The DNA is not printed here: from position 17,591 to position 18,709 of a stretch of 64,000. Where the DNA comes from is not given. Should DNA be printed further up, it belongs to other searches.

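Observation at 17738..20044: Wzc-like co-polymerase whose Walker A lysine is replaced (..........) and whose C-terminal tyrosine cluster is sparse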

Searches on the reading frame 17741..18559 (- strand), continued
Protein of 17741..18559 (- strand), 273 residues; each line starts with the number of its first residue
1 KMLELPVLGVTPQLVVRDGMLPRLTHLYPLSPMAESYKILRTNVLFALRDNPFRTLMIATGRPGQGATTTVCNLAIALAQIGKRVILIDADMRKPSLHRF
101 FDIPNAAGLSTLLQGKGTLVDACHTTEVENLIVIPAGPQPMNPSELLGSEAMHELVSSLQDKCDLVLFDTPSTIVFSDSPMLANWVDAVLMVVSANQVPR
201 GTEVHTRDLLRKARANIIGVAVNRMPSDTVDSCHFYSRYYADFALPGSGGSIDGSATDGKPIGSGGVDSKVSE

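Call 68: find_homologous_proteins(query=L027:8663-10774:+, max_evalue=1e-30)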
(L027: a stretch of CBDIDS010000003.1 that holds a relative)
Query L027:8663-10774:+ (704 aa): 229 proteins with E <= 1e-30 among 8000 candidates; the best 120 are listed.
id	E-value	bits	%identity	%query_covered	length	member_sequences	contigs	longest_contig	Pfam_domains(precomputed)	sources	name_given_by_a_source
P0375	0.0e+0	1484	100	100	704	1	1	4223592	PF02706.21,PF10609.16,PF01656.30,PF13614.13,PF13807.12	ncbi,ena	-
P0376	0.0e+0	1391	93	100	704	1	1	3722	PF02706.21,PF10609.16,PF01656.30,PF13614.13,PF13807.12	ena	-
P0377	0.0e+0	1354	91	100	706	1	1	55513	PF02706.21,PF10609.16,PF01656.30,PF13614.13,PF13807.12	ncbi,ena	-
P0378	0.0e+0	1353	92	100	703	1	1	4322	PF02706.21,PF10609.16,PF01656.30,PF13614.13,PF13807.12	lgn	-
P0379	0.0e+0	1352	91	100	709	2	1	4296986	PF02706.21,PF10609.16,PF01656.30,PF13614.13,PF13807.12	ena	-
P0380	0.0e+0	1341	90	100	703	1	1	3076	PF02706.21,PF10609.16,PF01656.30,PF13614.13,PF13807.12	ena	-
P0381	0.0e+0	1325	90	100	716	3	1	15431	PF02706.21,PF10609.16,PF01656.30,PF13614.13,PF13807.12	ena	-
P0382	0.0e+0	1308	88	100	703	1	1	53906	PF02706.21,PF10609.16,PF01656.30,PF13614.13,PF13807.12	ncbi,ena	-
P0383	0.0e+0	1282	85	100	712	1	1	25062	PF02706.21,PF10609.16,PF01656.30,PF13614.13,PF13807.12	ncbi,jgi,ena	-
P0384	0.0e+0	1245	84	100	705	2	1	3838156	PF02706.21,PF10609.16,PF01656.30,PF13614.13,PF13807.12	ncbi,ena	-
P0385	0.0e+0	1229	84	98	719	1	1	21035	PF02706.21,PF10609.16,PF01656.30,PF13614.13,PF13807.12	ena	-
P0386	0.0e+0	1225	82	100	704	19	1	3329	PF02706.21,PF10609.16,PF01656.30,PF13614.13,PF13807.12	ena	-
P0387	0.0e+0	1222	81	100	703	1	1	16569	PF02706.21,PF10609.16,PF01656.30,PF13614.13,PF13807.12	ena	-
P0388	0.0e+0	1219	82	100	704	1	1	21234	PF02706.21,PF10609.16,PF01656.30,PF13614.13,PF13807.12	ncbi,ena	-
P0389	0.0e+0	1215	82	100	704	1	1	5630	PF02706.21,PF10609.16,PF01656.30,PF13614.13,PF13807.12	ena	-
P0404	0.0e+0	1034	72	98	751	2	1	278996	PF02706.21,PF10609.16,PF01656.30,PF13614.13,PF13807.12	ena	-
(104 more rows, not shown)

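Call 69: find_encoding_contigs(protein=P0404, flank=8000, max_places=1)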
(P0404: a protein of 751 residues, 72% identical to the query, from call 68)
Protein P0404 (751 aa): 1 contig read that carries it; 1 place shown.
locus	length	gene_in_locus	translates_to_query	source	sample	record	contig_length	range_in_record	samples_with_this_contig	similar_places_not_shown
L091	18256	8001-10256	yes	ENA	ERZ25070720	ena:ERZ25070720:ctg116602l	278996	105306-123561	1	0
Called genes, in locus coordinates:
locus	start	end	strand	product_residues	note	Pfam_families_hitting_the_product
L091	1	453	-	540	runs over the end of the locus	-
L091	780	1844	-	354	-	PF04230:PS_pyruv_trans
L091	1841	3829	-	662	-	PF18949:DUF5693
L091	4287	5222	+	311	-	-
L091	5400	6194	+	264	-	-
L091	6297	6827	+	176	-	PF05402:PqqD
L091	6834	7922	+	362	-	PF14907:NTP_transf_5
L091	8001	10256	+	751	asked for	PF02706:Wzz, PF13614:AAA_31 (faint), PF13807:GNVR, PF01656:CbiA, PF10609:ParA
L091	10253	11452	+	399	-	PF02563:Poly_export, PF22461:SLBB_2 (weak), PF10531:SLBB, PF22461:SLBB_2, PF10531:SLBB (weak)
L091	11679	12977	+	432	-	PF00005:ABC_tran, PF13304:AAA_21 (faint), PF14524:Wzt_C (weak)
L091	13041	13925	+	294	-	PF00535:Glycos_transf_2, PF10111:Glyco_tranf_2_2, PF13641:Glyco_tranf_2_3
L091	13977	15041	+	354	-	PF01073:3Beta_HSD (weak), PF01370:Epimerase, PF02719:Polysacc_synt_2, PF04321:RmlD_sub_bind, PF16363:GDP_Man_Dehyd, PF07993:NAD_binding_4 (weak)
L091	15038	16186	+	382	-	PF13439:Glyco_transf_4, PF13579:Glyco_trans_4_4, PF00534:Glycos_transf_1 (weak), PF13692:Glyco_trans_1_4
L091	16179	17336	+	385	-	PF20706:GT4-conflict, PF00534:Glycos_transf_1, PF13692:Glyco_trans_1_4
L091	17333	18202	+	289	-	PF00535:Glycos_transf_2, PF13641:Glyco_tranf_2_3 (weak), PF10111:Glyco_tranf_2_2 (faint)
